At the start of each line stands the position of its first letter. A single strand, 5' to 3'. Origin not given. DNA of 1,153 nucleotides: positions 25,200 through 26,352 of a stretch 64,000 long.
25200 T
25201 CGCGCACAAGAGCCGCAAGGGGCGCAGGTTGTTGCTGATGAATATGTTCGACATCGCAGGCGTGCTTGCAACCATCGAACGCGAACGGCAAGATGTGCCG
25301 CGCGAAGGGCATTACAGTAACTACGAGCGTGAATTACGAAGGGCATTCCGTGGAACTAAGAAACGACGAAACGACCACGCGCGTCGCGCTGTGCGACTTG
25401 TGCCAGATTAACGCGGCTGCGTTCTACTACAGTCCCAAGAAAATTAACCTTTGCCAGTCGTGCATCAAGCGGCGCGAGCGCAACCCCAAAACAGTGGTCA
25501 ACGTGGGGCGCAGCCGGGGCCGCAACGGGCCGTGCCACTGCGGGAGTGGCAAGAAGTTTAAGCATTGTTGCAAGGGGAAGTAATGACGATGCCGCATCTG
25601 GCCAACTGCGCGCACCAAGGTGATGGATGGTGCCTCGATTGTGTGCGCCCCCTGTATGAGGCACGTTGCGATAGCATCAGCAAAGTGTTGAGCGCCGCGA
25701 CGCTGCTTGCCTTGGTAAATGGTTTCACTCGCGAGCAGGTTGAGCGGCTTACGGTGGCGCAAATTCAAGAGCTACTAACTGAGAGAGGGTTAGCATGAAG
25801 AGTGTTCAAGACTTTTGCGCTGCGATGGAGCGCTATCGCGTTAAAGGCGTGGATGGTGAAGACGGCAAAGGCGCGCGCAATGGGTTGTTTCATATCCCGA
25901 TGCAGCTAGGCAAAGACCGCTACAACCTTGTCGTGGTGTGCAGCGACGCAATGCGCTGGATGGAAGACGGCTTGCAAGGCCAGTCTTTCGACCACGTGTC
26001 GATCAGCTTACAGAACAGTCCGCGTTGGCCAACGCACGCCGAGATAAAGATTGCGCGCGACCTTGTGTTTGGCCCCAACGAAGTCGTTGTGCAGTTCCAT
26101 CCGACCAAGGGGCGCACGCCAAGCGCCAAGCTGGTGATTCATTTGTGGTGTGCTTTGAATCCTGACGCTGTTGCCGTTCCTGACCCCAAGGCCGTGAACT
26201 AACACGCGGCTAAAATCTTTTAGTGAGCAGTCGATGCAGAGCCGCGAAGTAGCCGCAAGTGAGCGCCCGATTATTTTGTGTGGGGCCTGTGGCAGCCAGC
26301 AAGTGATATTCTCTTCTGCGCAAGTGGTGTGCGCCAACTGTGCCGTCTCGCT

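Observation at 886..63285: Genome-wide palindromic operator network (39 copies of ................)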

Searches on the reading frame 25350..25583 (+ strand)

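Call 103: search_protein_families(library=pfam, proteins=[window:25350-25583:+], max_evalue=0.05)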
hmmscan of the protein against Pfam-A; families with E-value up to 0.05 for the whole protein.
window:25350-25583:+ (77 aa): 1 family
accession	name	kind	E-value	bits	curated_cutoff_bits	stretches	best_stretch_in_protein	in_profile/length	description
PF02810.21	SEC-C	-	2.8e-06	27.5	20.4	1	58-74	1-17/19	SEC-C motif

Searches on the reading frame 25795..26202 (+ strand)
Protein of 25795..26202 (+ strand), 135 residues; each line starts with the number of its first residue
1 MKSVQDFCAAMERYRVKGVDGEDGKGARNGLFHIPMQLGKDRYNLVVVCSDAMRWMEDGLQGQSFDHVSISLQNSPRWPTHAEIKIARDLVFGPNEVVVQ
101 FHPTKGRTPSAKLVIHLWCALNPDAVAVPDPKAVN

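Call 45: search_protein_families(library=pfam, proteins=[window:25795-26202:+], max_evalue=0.01)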
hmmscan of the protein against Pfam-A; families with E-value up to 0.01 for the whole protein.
window:25795-26202:+ (135 aa): 1 family
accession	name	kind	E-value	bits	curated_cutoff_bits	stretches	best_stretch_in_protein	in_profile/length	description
PF24746.1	DUF7694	-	2.2e-10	40.7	27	1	61-118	5-62/66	Domain of unknown function (DUF7694)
